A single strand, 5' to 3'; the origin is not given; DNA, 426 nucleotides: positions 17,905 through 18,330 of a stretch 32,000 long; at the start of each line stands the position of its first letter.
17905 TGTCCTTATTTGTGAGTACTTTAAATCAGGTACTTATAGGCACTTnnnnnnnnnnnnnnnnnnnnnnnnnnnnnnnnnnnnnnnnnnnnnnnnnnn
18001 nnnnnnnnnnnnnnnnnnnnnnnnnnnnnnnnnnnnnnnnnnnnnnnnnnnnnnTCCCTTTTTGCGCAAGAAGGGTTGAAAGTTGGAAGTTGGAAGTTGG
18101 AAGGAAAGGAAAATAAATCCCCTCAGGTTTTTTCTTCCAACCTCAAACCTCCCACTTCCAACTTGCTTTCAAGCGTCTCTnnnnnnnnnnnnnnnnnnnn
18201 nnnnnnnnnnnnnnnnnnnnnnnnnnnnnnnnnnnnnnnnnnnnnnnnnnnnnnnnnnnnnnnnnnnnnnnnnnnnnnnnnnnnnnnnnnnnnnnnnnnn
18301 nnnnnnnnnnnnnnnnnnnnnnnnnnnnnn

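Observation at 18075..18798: Palindromic heptamer-array elements inserted in frame in a coding sequence (RPE-like), with possible frame-switching potential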

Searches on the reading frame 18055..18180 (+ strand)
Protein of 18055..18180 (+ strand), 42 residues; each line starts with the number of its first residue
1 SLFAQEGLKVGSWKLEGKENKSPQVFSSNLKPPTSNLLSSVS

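Call 49: find_homologous_proteins(query=A3, max_evalue=10)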
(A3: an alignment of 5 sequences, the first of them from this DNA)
Query A3 (5 sequences): 43 candidates shared short words with the query, none scored E <= 10.

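Call 77: search_protein_representatives(alignment_id=A5)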
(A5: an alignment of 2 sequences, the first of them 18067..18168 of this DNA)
Query: 2 sequences, 34 profile positions. Proteins with E-value up to 0.001 (for the whole library): 9; up to 1e-10: 2; up to 1e-30: 0. The best 9 are listed.
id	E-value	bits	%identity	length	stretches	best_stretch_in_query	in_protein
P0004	3.3e-15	71.6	-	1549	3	1-34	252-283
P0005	1.3e-12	63.3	-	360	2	1-34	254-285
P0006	1.8e-10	56.5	-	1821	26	19-30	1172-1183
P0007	7.1e-07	45.0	-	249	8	23-33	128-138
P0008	3.1e-06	43.0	-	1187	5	9-27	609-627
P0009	3.0e-05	39.8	-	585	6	4-13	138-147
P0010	5.6e-04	35.8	-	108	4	22-33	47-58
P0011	7.0e-04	35.5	-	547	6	2-18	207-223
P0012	8.9e-04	35.1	-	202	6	24-33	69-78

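Call 79: find_encoding_contigs(protein=P0004, flank=6000, max_places=4)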
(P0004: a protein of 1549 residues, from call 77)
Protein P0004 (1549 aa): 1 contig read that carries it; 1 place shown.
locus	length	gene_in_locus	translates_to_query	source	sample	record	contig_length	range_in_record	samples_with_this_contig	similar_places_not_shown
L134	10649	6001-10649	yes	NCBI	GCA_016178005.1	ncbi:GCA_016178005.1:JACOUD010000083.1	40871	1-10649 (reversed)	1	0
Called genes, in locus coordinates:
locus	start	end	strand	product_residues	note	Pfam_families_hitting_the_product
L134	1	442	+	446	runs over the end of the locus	PF07719:TPR_2 (faint), PF12895:ANAPC3 (weak), PF13174:TPR_6 (faint), PF13428:TPR_14 (faint), PF13431:TPR_17 (faint), PF14559:TPR_19 (weak)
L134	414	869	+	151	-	-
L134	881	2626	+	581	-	-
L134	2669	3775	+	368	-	PF01979:Amidohydro_1, PF07969:Amidohydro_3 (weak)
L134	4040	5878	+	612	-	PF13522:GATase_6, PF13537:GATase_7, PF01380:SIS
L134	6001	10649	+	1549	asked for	PF02518:HATPase_c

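Call 80: find_encoding_contigs(protein=P0005, flank=6000, max_places=4)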
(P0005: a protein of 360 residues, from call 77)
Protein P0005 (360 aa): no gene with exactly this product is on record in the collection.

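Call 88: list_cluster_members(proteins=[P0004, P0005, P0001])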
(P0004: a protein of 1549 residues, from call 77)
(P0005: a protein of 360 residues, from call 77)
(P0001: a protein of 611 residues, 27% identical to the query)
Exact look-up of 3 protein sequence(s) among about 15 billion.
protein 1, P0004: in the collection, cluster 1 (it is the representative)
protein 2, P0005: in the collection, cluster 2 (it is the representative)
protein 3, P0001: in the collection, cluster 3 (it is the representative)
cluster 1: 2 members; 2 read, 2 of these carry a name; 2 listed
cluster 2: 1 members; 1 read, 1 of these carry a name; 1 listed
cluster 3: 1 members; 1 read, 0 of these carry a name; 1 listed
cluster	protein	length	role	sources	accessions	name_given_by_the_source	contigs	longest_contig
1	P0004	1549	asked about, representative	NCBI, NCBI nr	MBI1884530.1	MAG: HAMP domain-containing histidine kinase, partial [Chlamydiae bacterium] | HAMP domain-containing histidine kinase [Chlamydiota bacterium]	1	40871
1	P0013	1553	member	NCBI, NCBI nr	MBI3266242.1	MAG: HAMP domain-containing histidine kinase, partial [Chlamydiae bacterium] | HAMP domain-containing histidine kinase [Chlamydiota bacterium]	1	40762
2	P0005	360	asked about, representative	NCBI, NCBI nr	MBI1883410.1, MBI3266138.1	MAG: hypothetical protein HYS08_04295 [Chlamydiae bacterium] | hypothetical protein [Chlamydiota bacterium]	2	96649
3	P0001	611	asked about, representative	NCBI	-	-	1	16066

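Call 99: search_protein_families(library=ncbifam, proteins=[P0004], max_evalue=0.1)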
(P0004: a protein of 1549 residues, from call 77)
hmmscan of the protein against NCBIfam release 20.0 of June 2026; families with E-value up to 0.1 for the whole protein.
P0004 (1549 aa): 75 families (the best 25 are shown)
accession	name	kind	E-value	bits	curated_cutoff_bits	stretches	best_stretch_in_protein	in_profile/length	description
NF046044.1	PnpS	equivalog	7.5e-26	91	400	1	1204-1365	235-390/390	two-component system histidine kinase PnpS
NF047874.1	MASE3_PAS_HK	subfamily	1.8e-24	86.5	560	1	1214-1389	478-647/655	MASE3 domain-containing sensor histidine kinase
NF045595.1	HK_scytonemin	equivalog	4.5e-24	84.8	865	1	1249-1366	524-635/637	scytonemin biosynthesis sensor histidine kinase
NF033092.0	HK_WalK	equivalog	1e-22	80.5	725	1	1214-1365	447-593/594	cell wall metabolism sensor histidine kinase WalK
TIGR02956.1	TMAO_torS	equivalog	1.6e-20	72.8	676.5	1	1206-1365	529-681/967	TMAO reductase system sensor histidine kinase/response regulator TorS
NF041735.1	hist_kin_RppB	equivalog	1.7e-20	73.3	400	1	1202-1364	279-437/438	two-component system sensor histidine kinase RppB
NF006800.0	PRK09303.1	equivalog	2.6e-19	69.4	342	1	1214-1365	231-376/383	histidine kinase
NF008302.0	PRK11091.1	equivalog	7.5e-19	67.4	838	1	1261-1364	403-503/779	aerobic respiration two-component sensor histidine kinase ArcB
TIGR02966.1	phoR_proteo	equivalog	1.9e-18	66.6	334.2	1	1202-1362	177-331/333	phosphate regulon sensor histidine kinase PhoR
NF047405.1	SensHisKinSapS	equivalog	1.3e-16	61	550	1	1261-1372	232-339/341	two-component system sensor histidine kinase SapS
NF040691.1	MtrAB_MtrB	equivalog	8.4e-16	58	450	1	1211-1367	343-493/507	MtrAB system histidine kinase MtrB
NF041832.1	near_NosP_CTERM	subfamily_domain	1e-15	57.7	400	1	1212-1380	79-239/370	NahK/ErcS family hybrid sensor histidine kinase/response regulator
NF007688.0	PRK10364.1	equivalog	3.4e-15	55.7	479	1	1212-1369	308-454/460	two-component system sensor histidine kinase ZraS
NF033093.1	HK_VicK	exception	3.8e-15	55.5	680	1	1232-1365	306-434/448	cell wall metabolism sensor histidine kinase VicK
NF041947.1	LuxQ_Vibrio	equivalog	8.8e-15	53.7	1200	1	1253-1377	584-707/843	quorum-sensing autoinducer 2 sensor kinase/phosphatase LuxQ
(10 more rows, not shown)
